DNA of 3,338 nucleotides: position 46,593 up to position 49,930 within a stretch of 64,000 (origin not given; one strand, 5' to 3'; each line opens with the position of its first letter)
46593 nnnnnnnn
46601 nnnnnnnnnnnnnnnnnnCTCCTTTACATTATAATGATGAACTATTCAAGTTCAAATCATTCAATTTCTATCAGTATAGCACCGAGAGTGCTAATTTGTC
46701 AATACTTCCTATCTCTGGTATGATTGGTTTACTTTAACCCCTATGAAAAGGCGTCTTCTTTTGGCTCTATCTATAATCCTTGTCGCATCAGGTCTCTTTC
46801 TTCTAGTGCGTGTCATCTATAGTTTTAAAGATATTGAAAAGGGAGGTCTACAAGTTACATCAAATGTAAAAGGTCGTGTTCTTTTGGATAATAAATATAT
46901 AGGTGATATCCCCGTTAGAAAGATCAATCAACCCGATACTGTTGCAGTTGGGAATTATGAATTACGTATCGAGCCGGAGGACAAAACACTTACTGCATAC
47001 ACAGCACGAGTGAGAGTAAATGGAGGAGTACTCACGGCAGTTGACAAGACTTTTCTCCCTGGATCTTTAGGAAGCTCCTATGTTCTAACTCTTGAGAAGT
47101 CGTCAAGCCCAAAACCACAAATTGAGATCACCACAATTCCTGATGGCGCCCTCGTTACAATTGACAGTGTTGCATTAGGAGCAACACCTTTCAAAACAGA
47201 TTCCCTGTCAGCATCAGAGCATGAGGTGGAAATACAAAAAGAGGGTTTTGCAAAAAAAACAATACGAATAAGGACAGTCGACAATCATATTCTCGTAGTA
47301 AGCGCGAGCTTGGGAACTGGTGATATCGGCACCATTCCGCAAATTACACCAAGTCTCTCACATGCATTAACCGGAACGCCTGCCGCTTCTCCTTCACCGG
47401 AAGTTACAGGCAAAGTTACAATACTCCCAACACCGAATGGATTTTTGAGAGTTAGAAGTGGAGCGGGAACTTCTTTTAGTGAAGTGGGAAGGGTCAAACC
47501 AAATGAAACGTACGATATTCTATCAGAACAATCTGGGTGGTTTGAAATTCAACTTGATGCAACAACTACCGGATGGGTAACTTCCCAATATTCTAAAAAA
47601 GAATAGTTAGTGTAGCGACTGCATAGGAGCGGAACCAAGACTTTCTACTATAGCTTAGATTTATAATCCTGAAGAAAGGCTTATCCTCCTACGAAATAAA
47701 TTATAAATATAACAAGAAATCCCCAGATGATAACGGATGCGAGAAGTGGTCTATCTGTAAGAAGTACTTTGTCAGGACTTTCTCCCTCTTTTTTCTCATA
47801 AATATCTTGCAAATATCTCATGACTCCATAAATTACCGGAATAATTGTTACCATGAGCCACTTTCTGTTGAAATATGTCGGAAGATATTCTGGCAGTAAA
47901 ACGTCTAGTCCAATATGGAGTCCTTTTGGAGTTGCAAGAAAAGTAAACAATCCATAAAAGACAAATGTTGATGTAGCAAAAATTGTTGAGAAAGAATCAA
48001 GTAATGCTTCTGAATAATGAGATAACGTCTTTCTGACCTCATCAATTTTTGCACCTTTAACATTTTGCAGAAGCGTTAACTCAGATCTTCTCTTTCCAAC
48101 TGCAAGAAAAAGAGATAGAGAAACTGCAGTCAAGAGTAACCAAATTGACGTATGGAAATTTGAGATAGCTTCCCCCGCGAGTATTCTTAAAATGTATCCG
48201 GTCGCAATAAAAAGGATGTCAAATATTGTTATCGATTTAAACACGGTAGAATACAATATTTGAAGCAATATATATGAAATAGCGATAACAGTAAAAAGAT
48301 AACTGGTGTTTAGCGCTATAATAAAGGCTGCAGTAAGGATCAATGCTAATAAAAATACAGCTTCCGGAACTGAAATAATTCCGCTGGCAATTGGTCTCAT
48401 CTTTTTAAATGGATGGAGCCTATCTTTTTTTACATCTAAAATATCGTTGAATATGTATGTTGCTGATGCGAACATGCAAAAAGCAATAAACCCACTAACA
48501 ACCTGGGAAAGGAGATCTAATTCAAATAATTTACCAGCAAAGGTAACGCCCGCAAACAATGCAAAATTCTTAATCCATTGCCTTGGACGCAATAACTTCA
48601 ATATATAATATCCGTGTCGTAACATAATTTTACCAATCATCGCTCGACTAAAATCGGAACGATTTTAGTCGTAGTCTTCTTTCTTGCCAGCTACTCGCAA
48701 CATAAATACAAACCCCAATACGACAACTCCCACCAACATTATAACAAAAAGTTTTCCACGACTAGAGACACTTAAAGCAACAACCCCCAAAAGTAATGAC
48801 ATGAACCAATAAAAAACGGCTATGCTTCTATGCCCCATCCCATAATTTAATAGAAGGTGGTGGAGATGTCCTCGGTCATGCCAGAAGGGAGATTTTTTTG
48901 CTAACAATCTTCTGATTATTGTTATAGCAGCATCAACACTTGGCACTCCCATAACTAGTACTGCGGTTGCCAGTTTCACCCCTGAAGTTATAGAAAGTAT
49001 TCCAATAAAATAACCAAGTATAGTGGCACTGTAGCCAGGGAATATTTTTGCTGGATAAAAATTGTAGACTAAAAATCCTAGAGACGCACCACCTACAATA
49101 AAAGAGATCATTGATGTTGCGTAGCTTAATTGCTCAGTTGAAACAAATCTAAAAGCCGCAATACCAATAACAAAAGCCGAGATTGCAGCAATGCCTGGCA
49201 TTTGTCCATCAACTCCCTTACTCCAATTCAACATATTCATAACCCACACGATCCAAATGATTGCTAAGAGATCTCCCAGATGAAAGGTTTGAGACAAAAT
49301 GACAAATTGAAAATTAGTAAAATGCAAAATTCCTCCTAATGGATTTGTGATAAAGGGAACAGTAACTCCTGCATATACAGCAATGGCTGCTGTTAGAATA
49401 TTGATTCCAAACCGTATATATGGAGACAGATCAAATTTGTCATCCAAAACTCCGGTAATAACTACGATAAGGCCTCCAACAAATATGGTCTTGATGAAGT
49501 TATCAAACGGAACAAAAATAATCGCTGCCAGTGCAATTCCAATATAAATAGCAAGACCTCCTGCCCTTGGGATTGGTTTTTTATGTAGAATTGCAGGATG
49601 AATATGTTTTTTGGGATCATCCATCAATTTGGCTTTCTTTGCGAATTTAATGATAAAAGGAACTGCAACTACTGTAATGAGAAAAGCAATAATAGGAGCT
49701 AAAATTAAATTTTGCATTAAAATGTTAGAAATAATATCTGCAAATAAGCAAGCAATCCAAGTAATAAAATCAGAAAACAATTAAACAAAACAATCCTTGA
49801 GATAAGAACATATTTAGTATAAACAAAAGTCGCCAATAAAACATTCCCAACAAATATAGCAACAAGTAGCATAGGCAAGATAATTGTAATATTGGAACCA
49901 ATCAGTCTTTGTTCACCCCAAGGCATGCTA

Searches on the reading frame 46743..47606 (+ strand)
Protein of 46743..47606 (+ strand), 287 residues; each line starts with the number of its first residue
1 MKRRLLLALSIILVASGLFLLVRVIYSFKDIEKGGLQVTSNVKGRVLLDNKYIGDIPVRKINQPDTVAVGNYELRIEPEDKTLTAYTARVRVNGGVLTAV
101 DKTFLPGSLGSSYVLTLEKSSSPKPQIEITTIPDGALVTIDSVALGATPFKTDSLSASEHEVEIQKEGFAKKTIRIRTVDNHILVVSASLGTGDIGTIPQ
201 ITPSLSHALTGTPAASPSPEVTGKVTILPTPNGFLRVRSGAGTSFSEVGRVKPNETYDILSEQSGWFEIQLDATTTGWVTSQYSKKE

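Call 49: search_protein_families(library=pfam, proteins=[window:46743-47606:+], max_evalue=0.000001)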
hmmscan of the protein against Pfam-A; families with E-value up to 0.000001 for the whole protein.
window:46743-47606:+ (287 aa): 2 families
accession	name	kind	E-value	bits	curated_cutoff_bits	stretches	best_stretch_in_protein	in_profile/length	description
PF08308.17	PEGA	-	8.9e-16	58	20.8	1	126-176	3-55/71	PEGA domain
PF08239.17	SH3_3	-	1.7e-12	47.7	27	1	234-283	2-52/54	Bacterial SH3 domain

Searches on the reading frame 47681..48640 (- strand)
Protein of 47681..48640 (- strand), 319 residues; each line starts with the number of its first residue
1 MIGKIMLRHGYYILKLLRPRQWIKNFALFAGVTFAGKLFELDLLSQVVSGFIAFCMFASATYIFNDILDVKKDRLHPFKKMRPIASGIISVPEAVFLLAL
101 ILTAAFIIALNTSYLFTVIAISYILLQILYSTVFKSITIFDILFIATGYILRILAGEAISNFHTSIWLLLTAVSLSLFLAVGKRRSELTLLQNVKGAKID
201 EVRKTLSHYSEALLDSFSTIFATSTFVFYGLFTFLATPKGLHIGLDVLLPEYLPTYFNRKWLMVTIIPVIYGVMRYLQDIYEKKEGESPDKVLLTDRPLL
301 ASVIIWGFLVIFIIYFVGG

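Call 50: search_protein_families(library=pfam, proteins=[window:47681-48640:-], max_evalue=0.000001)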
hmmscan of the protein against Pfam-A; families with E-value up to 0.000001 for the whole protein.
window:47681-48640:- (319 aa): 1 family
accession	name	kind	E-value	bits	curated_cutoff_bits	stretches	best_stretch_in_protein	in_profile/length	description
PF01040.23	UbiA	-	1.1e-19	71.2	34.2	1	34-180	11-153/250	UbiA prenyltransferase family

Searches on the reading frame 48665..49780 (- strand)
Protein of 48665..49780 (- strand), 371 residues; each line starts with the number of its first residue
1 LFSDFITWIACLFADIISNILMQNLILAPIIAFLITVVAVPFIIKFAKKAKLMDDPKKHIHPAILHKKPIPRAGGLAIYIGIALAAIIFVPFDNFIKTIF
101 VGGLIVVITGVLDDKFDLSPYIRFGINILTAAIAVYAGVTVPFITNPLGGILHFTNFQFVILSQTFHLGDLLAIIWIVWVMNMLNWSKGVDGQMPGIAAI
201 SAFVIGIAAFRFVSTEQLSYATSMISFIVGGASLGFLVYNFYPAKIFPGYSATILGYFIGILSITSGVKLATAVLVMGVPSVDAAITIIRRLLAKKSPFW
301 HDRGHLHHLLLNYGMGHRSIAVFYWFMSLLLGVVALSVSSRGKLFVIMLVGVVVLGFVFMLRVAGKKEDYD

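Call 50: search_protein_families(library=pfam, proteins=[window:48665-49780:-], max_evalue=0.000001)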
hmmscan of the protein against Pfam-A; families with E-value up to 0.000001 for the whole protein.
window:48665-49780:- (371 aa): 1 family
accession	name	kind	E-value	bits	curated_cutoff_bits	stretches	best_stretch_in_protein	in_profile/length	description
PF00953.26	Glycos_transf_4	-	4.2e-24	85.8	27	1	99-266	4-159/160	Glycosyl transferase family 4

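Call 87: search_protein_families(library=ncbifam, proteins=[window:48665-49780:-], max_evalue=0.00001)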
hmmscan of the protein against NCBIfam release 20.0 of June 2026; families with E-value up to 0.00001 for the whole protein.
window:48665-49780:- (371 aa): 3 families
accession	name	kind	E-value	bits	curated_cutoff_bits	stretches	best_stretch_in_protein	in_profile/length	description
TIGR02380.1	ECA_wecA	exception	5.4e-27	94.9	326.05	1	30-362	5-332/346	UDP-N-acetylglucosamine--undecaprenyl-phosphate N-acetylglucosaminephosphotransferase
NF053644.1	MraY_archaea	equivalog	1.1e-20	74.2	450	2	172-336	185-340/340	pseudomurein biosynthesis MraY family phospho-N-acetylmuramoyl-pentapeptide-transferase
TIGR00445.1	mraY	equivalog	6.6e-11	42.2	192.05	1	37-337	2-316/321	phospho-N-acetylmuramoyl-pentapeptide-transferase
